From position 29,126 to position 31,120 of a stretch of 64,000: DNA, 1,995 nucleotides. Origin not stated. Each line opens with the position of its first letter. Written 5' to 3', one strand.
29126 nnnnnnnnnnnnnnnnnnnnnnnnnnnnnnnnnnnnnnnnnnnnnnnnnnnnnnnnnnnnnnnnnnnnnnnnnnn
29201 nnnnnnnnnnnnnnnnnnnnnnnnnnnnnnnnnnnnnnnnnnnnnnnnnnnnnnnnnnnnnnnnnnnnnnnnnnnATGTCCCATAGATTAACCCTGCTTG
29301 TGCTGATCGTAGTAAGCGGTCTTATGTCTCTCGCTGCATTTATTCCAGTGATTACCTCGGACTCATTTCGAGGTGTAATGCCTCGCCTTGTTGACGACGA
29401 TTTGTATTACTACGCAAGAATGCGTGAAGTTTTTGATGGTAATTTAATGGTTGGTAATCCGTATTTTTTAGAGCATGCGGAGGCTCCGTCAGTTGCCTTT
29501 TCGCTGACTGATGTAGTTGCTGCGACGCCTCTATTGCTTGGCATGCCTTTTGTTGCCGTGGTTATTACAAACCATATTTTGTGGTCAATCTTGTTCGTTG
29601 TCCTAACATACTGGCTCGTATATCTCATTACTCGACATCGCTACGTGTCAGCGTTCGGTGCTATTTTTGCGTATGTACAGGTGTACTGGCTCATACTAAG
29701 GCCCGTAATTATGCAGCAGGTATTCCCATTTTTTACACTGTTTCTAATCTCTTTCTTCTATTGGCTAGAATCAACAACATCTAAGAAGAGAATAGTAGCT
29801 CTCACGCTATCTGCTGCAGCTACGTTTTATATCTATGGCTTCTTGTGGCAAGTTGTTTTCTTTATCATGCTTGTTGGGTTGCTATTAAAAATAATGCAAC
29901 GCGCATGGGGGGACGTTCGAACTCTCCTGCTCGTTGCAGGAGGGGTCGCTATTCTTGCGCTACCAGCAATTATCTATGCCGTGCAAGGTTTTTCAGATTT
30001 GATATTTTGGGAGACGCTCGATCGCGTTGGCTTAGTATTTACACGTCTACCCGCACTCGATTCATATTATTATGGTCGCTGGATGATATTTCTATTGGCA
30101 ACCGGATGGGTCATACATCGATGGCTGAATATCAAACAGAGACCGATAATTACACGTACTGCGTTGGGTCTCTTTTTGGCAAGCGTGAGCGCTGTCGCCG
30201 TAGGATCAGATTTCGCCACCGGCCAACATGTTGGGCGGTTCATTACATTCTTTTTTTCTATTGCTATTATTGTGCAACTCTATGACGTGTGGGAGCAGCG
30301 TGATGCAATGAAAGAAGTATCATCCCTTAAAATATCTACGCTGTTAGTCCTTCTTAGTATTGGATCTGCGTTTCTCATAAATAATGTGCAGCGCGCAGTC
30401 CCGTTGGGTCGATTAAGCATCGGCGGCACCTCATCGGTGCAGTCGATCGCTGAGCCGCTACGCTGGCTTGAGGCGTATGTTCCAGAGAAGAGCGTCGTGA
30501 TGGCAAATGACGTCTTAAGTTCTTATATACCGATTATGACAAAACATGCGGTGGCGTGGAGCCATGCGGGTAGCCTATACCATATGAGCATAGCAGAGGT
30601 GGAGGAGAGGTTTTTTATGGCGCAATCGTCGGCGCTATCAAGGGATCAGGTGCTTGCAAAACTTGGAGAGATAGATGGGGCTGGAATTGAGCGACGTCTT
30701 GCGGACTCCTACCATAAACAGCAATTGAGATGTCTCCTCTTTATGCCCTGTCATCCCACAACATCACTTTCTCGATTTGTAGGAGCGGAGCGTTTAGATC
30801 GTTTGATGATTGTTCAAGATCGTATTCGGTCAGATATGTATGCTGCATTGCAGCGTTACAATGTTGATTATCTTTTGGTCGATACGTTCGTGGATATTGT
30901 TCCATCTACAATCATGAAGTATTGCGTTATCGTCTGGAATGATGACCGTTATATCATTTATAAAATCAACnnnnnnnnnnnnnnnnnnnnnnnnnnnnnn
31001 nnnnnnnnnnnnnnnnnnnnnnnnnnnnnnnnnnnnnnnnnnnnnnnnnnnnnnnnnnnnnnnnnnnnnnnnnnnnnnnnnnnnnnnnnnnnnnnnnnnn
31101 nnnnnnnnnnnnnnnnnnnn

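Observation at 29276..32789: Tandem paralogous polytopic membrane proteins of unknown family (candidate GT-C glycosyltransferases)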

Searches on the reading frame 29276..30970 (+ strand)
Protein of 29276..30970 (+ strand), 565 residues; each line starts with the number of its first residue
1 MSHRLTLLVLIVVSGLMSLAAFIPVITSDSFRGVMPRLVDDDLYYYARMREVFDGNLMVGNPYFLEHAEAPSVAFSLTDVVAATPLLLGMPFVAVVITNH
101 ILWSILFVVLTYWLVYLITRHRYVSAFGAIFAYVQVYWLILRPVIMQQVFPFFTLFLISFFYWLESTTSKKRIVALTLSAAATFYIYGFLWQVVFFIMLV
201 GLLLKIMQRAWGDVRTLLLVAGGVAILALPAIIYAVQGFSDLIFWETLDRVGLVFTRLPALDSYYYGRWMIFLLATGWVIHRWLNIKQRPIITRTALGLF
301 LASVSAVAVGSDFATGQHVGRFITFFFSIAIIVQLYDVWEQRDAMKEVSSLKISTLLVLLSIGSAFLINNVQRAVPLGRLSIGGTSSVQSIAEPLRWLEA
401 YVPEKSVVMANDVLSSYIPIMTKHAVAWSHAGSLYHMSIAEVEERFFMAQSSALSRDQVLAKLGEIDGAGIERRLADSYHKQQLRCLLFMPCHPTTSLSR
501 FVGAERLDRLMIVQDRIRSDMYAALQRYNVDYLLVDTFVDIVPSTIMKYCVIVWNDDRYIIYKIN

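Call 6: search_protein_families(library=pfam, proteins=[window:29276-30970:+], max_evalue=10)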
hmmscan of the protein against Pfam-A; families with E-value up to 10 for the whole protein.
window:29276-30970:+ (565 aa): 0 families

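Call 7: search_protein_families(library=ncbifam, proteins=[window:29276-30970:+], max_evalue=10)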
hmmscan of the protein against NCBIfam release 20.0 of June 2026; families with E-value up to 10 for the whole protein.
window:29276-30970:+ (565 aa): 0 families

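Call 10: find_homologous_proteins(query=window:29276-30970:+)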
Query window:29276-30970:+ (565 aa): 7 proteins with E <= 0.001 among 8000 candidates.
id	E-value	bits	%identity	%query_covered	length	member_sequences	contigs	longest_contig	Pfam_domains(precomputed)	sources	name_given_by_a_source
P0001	0.0e+0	1239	100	100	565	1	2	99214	-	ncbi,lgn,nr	ncbi:MAG: hypothetical protein KBC02_00180 [Candidatus Pacebacteria bacterium]|nr:hypothetical prote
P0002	3.0e-118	414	37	99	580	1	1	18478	-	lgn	-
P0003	1.8e-116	408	38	97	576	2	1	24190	-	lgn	-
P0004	7.5e-67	244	30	95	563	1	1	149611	-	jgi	jgi:hypothetical protein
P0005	1.5e-63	233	29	99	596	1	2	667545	-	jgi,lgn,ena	-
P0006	4.9e-51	192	28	96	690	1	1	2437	-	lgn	-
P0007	3.2e-47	180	34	50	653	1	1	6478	-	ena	-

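Call 18: search_solved_structures(query=A1, max_evalue=10)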
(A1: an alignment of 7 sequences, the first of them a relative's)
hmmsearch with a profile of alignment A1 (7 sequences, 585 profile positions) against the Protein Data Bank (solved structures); distinct sequences matched with E-value up to 10: 0.

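Call 19: find_homologous_proteins(query=A3, max_evalue=0.01)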
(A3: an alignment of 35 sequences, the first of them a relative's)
Query A3 (35 sequences) (565 aa, profile of the alignment): 7 proteins with E <= 0.01 among 8000 candidates.
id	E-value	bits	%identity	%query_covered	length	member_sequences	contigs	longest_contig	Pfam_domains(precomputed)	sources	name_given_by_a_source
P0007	1.5e-156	540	34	50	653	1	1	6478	-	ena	-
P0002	3.8e-152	526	37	99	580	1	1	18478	-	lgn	-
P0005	9.9e-152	524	29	99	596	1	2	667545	-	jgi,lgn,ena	-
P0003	2.2e-150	520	38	97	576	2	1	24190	-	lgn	-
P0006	2.6e-145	503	28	96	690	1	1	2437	-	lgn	-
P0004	1.7e-144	501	30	95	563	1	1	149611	-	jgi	jgi:hypothetical protein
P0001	2.1e-128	447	100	100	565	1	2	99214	-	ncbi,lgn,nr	ncbi:MAG: hypothetical protein KBC02_00180 [Candidatus Pacebacteria bacterium]|nr:hypothetical prote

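Call 25: find_encoding_contigs(protein=P0002, flank=10000, max_places=2)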
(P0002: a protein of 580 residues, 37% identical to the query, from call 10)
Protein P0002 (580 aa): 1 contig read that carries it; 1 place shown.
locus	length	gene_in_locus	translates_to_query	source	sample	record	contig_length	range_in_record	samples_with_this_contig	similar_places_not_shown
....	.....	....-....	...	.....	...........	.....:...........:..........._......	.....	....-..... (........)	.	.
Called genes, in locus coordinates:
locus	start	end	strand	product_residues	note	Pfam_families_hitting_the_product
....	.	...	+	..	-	?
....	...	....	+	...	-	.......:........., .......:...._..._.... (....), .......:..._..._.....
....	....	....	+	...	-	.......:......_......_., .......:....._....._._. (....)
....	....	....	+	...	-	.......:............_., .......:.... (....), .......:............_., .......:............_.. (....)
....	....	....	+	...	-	-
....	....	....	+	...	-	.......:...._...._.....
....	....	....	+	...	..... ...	-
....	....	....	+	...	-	-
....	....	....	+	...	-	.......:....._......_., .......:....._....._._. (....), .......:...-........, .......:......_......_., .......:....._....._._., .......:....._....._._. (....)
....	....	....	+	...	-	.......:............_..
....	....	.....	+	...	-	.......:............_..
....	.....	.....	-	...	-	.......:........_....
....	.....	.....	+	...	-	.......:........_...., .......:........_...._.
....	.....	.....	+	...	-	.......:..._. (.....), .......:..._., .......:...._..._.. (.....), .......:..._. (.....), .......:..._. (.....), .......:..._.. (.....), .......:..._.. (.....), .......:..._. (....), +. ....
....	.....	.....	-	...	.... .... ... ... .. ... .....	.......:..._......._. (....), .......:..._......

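Call 26: find_encoding_contigs(protein=P0006, flank=3000, max_places=2)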
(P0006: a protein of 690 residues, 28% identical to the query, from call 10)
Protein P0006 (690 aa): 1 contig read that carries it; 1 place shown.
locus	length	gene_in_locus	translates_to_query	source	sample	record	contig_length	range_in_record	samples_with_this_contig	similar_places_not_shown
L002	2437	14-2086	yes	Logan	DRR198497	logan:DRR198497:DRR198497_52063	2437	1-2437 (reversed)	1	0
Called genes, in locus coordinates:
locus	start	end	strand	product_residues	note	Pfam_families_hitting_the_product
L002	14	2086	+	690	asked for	-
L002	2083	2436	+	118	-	?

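Call 29: find_encoding_contigs(protein=P0005, flank=10000, max_places=2)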
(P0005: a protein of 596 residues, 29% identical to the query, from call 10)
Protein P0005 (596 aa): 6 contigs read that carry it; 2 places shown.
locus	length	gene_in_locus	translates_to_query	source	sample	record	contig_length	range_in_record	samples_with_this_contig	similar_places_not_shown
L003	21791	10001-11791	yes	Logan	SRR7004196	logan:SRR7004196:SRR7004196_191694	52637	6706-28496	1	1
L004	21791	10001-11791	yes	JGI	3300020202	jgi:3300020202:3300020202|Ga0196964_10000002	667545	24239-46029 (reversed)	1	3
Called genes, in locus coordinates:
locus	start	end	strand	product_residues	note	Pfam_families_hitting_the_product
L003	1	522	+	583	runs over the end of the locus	PF01935:DUF87 (weak), PF02534:T4SS-DNA_transf (weak), PF10412:TrwB_AAD_bind, PF12696:TraG-D_C (weak)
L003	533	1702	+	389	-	PF13439:Glyco_transf_4 (weak), PF00534:Glycos_transf_1, PF13692:Glyco_trans_1_4, PF13524:Glyco_trans_1_2, PF20706:GT4-conflict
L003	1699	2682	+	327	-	PF13439:Glyco_transf_4 (weak)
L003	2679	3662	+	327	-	PF13439:Glyco_transf_4, PF13579:Glyco_trans_4_4 (weak), PF20706:GT4-conflict (weak), PF00534:Glycos_transf_1, PF13692:Glyco_trans_1_4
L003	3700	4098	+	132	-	PF04138:GtrA_DPMS_TM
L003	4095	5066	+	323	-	PF13477:Glyco_trans_4_2 (weak), PF13524:Glyco_trans_1_2 (faint), PF20706:GT4-conflict, PF00534:Glycos_transf_1, PF13692:Glyco_trans_1_4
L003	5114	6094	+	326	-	PF13579:Glyco_trans_4_4 (faint), PF13692:Glyco_trans_1_4, PF00534:Glycos_transf_1, PF13524:Glyco_trans_1_2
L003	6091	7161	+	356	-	PF03016:Exostosin_GT47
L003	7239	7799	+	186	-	PF02698:DUF218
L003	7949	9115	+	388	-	PF13439:Glyco_transf_4 (faint), PF00534:Glycos_transf_1, PF13692:Glyco_trans_1_4, PF13524:Glyco_trans_1_2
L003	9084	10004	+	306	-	PF00535:Glycos_transf_2, PF10111:Glyco_tranf_2_2 (weak), PF13641:Glyco_tranf_2_3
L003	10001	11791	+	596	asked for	-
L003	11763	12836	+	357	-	PF13439:Glyco_transf_4 (weak), PF00534:Glycos_transf_1, PF13692:Glyco_trans_1_4, PF13524:Glyco_trans_1_2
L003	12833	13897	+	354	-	PF00534:Glycos_transf_1, PF13692:Glyco_trans_1_4, PF13524:Glyco_trans_1_2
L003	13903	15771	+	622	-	PF04464:Glyphos_transf (weak)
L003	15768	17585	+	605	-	PF04464:Glyphos_transf (weak)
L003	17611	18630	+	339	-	PF01370:Epimerase, PF02719:Polysacc_synt_2, PF04321:RmlD_sub_bind, PF05368:NmrA, PF01073:3Beta_HSD, PF07993:NAD_binding_4, PF13460:NAD_binding_10, PF16363:GDP_Man_Dehyd, +2 more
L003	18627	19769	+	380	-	PF00155:Aminotran_1_2, PF01041:DegT_DnrJ_EryC1, PF00266:Aminotran_5 (weak), PF01053:Cys_Met_Meta_PP, PF01212:Beta_elim_lyase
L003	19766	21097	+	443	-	PF00202:Aminotran_3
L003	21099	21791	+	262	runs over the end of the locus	PF02348:CTP_transf_3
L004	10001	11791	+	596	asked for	-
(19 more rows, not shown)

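Call 33: predict_structure(alignment_id=A3)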
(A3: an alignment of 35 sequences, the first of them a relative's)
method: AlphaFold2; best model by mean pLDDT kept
length: 565 residues; sequences in the alignment: 35
mean_pLDDT: 88.5   pTM: 0.89
mean pLDDT of the five models: 88.5, 87.7, 86.6, 86.2, 84.7
residues with pLDDT >= 90: 333; 70-90: 197; 50-70: 35; < 50: 0
segments of 3 or more residues with pLDDT < 50: none
pLDDT, mean of each block of 10 residues (from residue 1): 92 93 88 86 90 90 91 81 94 92 95 96 96 86 74 96 95 98 89 94 96 98 95 87 86 61 78 89 81 92 77 68 93 92 89 88 87 68 75 97 96 94 95 86 93 92 87 79 79 81 94 94 94 93 86 97 95
secondary structure, 60 per line:
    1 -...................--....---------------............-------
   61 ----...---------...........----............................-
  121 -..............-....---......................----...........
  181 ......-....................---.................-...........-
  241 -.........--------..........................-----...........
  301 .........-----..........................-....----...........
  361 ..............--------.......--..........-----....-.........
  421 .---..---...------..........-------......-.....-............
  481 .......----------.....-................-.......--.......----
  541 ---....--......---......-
elements in order: H2-20 H23-26 H42-53 H77-87 H92-119 H122-135 H137-140 H144-165 H170-186 H188-207 H211-227 H229-239 H242-250 H259-284 H290-309 H315-340 H342-345 H350-374 H383-389 H392-401 E407-410 H412-421 H439-448 H456-461 H463-467 H469-487 H498-502 H504-519 H521-527 E530-536 H544-547 E550-555 E559-564

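Call 37: search_protein_representatives(alignment_id=A3)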
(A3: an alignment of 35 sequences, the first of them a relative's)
Query: 35 sequences, 603 profile positions. Proteins with E-value up to 0.001 (for the whole library): 2643; up to 1e-10: 1990; up to 1e-30: 990. The best 150 are listed.
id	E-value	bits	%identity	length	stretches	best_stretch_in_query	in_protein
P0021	9.3e-254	859.8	-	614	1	4-602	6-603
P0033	4.4e-188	642.9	-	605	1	2-601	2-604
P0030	4.6e-186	636.2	-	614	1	6-600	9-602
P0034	3.1e-180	616.9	-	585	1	10-601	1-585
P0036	5.1e-180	616.2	-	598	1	6-602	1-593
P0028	1.5e-179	614.7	-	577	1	6-601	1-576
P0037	5.4e-179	612.8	-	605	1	3-602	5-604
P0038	1.2e-177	608.4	-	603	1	5-602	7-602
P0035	2.9e-177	607.1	-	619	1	12-602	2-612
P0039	3.3e-177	606.9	-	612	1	5-602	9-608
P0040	2.4e-171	587.6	-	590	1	5-601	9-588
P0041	6.4e-170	582.9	-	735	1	8-602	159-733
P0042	3.7e-169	580.4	-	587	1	8-582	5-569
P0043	7.0e-169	579.4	-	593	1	4-601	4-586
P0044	9.2e-169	579.0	-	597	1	5-600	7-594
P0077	9.0e-154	529.5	-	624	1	6-601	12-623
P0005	3.2e-152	524.4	-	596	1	6-601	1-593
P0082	6.6e-152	523.4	-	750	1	4-602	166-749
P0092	8.9e-150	516.3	-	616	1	5-602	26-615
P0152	1.1e-127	443.4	-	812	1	12-601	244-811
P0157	1.3e-124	433.3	-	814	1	7-601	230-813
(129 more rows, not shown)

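Call 38: search_protein_families(library=pfam, proteins=[P0041, P0082, P0152, P0157, P0006, P0036, P0077, P0092], max_evalue=0.01)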
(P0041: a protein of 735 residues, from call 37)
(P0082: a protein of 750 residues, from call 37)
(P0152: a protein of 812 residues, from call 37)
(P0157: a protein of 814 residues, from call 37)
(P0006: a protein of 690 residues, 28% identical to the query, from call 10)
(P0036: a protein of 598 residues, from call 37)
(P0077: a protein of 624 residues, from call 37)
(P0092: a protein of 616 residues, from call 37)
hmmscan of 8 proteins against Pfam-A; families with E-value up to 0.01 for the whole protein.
P0041 (735 aa): 1 family
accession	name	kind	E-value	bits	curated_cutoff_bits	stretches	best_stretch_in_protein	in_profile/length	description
PF04138.20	GtrA_DPMS_TM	-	5.7e-16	59.2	26.1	1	16-130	1-117/117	GtrA/DPMS, transmembrane domain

P0082 (750 aa): 1 family
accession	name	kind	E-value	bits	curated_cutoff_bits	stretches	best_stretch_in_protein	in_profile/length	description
PF04138.20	GtrA_DPMS_TM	-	1e-18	68.1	26.1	1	20-136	1-117/117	GtrA/DPMS, transmembrane domain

P0152 (812 aa): 2 families
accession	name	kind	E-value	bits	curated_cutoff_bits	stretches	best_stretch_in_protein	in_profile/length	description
PF00535.33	Glycos_transf_2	-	1.5e-26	93.8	23.3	1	8-172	2-166/168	Glycosyl transferase family 2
PF13641.12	Glyco_tranf_2_3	-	4.1e-07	30.7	27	1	6-115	3-114/230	Glycosyltransferase like family 2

P0157 (814 aa): 2 families
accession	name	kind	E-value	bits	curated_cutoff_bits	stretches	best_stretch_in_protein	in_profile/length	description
PF00535.33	Glycos_transf_2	-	5.4e-19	69.2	23.3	1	6-169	2-167/168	Glycosyl transferase family 2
PF13641.12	Glyco_tranf_2_3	-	2.8e-06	28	27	1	6-212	5-219/230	Glycosyltransferase like family 2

P0006 (690 aa): 0 families

P0036 (598 aa): 0 families

P0077 (624 aa): 0 families

P0092 (616 aa): 0 families

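Call 71: search_solved_structures(query=A5, max_evalue=10)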
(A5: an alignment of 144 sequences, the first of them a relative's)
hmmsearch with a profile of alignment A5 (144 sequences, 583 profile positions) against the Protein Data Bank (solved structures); distinct sequences matched with E-value up to 10: 10.
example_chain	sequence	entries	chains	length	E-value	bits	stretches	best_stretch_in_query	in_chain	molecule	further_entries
7w5z_V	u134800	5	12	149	0.26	12.8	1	277-313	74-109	Cytochrome c oxidase subunit TT22 | COXTT22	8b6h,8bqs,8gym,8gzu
4xlg_A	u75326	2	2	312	1.7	10.1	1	499-581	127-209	Structure-specific endonuclease subunit SLX1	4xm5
8yzg_A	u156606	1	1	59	1.9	9.9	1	402-446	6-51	Antitoxin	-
8eoi_F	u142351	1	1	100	2.5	9.5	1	210-270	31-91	ER membrane protein complex subunit 6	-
7jrq_A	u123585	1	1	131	2.8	9.4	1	478-533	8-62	MPP1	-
6ww7_F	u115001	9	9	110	3.3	9.1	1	210-270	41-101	ER membrane protein complex subunit 6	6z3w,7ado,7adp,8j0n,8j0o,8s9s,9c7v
6kzw_A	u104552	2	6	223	3.6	9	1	501-565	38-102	Pyridoxal phosphate homeostasis protein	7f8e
7ygf_A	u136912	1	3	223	3.7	9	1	501-565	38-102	Pyridoxal phosphate homeostasis protein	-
8k4p_A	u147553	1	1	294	3.8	8.9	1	99-147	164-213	G protein-coupled receptor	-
8k4o_E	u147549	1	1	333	9.7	7.6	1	99-147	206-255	G protein-coupled receptor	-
